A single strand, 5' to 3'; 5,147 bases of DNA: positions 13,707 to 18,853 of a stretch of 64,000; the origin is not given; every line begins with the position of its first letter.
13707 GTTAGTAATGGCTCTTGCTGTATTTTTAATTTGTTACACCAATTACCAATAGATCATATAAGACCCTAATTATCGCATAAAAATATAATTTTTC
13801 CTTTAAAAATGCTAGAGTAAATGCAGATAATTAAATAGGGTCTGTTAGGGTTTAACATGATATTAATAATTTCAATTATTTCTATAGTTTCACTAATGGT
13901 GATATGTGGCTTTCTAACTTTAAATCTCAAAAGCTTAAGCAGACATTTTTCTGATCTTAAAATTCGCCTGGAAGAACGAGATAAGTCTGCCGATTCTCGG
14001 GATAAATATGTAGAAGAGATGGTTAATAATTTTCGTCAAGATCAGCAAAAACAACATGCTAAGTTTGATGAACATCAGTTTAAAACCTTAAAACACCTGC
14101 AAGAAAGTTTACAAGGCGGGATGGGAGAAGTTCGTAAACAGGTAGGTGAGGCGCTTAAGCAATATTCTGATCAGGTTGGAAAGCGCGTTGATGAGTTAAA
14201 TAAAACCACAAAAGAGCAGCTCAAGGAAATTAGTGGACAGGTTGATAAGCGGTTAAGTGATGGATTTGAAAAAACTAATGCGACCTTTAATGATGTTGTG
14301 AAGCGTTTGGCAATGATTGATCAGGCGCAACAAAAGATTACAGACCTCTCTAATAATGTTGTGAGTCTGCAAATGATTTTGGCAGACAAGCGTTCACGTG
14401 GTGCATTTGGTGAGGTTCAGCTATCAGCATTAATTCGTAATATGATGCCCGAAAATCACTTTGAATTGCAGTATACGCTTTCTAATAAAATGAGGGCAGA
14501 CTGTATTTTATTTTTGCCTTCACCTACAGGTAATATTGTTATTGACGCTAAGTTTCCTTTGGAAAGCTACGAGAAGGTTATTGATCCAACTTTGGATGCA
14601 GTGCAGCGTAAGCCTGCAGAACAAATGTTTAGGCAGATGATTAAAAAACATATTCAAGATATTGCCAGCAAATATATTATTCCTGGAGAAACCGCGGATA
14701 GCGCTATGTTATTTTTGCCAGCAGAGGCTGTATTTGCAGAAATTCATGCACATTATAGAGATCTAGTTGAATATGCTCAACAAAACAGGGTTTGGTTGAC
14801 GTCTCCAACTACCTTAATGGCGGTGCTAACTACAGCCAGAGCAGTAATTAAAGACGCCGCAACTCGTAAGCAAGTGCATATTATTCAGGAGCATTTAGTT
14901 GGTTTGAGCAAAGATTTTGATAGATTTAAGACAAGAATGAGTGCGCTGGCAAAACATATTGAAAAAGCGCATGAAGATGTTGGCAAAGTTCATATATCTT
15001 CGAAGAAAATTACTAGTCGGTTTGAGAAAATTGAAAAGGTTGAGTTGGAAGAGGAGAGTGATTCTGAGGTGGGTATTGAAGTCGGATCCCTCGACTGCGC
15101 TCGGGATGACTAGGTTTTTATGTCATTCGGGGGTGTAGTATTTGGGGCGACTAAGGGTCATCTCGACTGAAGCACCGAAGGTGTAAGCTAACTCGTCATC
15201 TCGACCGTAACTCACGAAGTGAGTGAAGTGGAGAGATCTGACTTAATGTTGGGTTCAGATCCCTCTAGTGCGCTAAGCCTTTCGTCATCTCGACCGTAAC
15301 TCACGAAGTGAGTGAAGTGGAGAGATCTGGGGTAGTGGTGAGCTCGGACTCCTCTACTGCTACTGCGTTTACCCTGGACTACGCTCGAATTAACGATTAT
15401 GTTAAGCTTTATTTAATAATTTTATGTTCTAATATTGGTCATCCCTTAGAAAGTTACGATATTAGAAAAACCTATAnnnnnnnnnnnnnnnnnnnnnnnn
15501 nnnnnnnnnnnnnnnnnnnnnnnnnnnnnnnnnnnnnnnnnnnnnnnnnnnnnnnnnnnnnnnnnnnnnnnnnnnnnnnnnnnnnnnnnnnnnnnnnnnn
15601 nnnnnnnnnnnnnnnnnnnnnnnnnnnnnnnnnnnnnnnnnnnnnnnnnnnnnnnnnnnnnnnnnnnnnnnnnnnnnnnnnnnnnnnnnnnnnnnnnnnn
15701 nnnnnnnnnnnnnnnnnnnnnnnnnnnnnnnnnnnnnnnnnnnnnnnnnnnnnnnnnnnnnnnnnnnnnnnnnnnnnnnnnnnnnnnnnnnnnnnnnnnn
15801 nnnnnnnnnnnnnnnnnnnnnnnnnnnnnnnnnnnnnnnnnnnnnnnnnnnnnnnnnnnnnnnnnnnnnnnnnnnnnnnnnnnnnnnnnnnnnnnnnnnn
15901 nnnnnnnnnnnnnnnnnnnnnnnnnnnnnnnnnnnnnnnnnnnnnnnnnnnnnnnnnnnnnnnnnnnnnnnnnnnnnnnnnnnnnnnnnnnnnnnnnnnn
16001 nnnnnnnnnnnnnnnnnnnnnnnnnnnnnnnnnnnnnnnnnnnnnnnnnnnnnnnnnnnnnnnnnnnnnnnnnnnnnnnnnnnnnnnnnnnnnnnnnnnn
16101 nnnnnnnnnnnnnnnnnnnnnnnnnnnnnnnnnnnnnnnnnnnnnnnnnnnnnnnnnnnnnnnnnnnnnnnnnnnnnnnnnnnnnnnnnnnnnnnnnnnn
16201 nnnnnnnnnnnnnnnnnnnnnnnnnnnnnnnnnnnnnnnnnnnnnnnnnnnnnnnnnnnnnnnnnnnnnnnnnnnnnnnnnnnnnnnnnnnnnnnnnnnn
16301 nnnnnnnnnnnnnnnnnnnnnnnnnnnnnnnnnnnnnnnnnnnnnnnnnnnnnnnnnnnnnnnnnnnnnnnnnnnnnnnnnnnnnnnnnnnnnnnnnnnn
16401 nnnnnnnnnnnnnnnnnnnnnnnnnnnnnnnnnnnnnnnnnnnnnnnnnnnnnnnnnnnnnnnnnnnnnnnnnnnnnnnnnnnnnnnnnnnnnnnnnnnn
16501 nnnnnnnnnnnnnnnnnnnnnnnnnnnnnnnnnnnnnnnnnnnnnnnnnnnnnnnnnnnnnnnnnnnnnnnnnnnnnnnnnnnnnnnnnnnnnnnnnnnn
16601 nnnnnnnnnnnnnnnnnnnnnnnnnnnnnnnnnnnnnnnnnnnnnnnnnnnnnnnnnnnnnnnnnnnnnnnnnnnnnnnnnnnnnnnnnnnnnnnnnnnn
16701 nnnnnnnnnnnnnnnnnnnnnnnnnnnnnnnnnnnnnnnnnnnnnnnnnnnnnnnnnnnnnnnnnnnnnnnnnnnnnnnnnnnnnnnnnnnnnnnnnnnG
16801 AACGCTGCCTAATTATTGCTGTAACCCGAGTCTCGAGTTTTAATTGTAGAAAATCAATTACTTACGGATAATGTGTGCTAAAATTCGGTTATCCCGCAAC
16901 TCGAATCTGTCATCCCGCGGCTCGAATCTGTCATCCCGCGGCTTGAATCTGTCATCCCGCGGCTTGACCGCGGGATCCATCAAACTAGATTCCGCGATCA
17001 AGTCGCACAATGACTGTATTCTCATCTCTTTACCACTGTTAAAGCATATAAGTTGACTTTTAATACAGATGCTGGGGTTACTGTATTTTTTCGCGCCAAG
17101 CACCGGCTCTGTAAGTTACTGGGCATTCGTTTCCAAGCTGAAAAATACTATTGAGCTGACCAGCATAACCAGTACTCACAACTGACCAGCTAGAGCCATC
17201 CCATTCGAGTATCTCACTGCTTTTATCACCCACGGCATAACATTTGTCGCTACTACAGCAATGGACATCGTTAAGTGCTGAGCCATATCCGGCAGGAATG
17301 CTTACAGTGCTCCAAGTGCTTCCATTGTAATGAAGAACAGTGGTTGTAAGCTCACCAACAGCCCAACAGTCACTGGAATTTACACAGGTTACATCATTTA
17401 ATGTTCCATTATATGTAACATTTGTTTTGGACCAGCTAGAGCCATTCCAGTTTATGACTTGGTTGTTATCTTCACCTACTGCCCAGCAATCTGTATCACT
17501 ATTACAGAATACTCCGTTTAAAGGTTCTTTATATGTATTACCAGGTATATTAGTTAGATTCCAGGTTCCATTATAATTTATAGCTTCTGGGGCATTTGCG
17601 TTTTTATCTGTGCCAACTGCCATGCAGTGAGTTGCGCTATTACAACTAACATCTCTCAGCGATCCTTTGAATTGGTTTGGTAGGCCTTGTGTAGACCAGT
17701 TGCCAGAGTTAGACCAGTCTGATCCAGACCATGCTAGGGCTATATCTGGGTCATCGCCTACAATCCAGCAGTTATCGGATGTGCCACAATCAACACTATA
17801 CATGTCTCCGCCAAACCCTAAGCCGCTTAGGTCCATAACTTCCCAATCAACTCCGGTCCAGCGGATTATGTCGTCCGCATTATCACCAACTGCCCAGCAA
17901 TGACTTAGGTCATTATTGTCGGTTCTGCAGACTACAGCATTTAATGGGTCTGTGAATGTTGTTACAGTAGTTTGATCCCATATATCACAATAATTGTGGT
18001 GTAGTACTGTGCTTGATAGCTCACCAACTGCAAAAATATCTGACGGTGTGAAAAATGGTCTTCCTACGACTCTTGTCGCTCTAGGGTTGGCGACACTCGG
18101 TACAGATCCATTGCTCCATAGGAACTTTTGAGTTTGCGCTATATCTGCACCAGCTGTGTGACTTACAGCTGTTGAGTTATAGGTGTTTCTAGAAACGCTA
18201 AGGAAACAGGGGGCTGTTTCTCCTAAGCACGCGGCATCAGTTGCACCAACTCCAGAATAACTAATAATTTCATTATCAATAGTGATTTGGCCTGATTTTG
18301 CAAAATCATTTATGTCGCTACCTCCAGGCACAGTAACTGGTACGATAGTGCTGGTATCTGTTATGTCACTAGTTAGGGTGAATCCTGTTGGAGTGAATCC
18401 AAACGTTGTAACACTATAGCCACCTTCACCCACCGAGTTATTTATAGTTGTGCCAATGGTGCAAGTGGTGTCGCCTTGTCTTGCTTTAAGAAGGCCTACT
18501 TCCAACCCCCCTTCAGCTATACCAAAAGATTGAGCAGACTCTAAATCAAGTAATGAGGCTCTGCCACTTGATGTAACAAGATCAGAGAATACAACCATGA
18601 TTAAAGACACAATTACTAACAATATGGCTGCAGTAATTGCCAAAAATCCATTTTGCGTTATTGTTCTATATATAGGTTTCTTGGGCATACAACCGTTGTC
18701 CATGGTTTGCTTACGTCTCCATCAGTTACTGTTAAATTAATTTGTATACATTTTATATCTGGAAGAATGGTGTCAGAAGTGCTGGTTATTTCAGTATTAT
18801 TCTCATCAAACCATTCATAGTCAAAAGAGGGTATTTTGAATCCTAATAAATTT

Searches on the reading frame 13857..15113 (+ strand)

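Call 52: search_protein_families(library=ncbifam, proteins=[window:13857-15113:+], max_evalue=0.01)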
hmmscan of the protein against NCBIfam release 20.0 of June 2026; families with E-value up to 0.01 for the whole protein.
window:13857-15113:+ (418 aa): 4 families
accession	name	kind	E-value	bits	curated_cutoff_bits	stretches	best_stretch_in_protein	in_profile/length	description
NF007686.0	PRK10361.1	equivalog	1.3e-14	53.8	810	1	105-377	124-405/475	DNA recombination protein RmuC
NF033916.0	antiphage_ZorA_3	subfamily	0.00027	20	250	1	50-180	375-507/509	anti-phage ZorAB system protein ZorA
NF047515.1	SpiroCoCo_C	equivalog_domain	0.00066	18.9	125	0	336-396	157-217/313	SpiroCoCo family coiled-coil protein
TIGR03752.1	conj_TIGR03752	hypoth_equivalog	0.0022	17.3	241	1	3-168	9-173/471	TIGR03752 family integrating conjugative element protein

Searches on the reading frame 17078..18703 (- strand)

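Call 20: search_protein_families(library=pfam, proteins=[window:17078-18703:-], max_evalue=0.01)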
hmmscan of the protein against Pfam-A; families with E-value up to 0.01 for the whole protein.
window:17078-18703:- (541 aa): 1 family
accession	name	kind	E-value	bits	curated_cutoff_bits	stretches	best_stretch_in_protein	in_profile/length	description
PF12768.13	Rax2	-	2e-05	24.6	28.8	0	431-484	121-179/254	Rax2 C-terminal beta propeller domain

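Call 21: search_protein_families(library=ncbifam, proteins=[window:17078-18703:-], max_evalue=0.001)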
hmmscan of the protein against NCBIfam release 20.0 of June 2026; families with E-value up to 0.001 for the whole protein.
window:17078-18703:- (541 aa): 0 families
